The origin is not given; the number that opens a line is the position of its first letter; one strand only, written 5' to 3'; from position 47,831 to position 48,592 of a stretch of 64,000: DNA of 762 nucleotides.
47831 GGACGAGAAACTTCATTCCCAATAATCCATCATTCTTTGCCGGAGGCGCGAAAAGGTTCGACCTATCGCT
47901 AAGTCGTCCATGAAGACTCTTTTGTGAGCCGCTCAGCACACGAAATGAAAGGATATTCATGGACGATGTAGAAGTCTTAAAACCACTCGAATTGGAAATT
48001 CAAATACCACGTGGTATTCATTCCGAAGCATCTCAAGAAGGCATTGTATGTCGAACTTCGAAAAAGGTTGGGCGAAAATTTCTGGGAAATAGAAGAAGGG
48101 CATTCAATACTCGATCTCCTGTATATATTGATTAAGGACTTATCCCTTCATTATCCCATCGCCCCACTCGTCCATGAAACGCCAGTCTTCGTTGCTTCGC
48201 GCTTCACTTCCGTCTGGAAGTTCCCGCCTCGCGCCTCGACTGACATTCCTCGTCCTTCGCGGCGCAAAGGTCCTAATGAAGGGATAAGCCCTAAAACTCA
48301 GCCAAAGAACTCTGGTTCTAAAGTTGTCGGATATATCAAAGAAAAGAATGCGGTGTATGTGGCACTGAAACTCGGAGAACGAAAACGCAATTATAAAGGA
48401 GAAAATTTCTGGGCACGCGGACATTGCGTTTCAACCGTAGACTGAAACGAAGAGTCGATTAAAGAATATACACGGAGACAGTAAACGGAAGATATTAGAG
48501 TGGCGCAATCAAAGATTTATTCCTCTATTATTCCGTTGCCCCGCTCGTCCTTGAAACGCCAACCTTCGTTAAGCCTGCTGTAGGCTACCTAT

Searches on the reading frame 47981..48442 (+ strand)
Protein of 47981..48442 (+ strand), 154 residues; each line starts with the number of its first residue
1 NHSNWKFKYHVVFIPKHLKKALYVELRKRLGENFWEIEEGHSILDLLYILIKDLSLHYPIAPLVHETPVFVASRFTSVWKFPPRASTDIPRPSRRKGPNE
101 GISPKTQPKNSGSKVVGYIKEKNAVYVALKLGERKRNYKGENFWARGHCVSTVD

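Call 34: search_protein_families(library=pfam, proteins=[window:47981-48442:+], max_evalue=10)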
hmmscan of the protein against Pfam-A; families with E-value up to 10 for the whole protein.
seq(154 aa): 1 family
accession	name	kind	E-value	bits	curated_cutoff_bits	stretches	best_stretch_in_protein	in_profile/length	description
PF01797.21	Y1_Tnp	-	2.2e-10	41.1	23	2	106-154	59-107/121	Transposase IS200 like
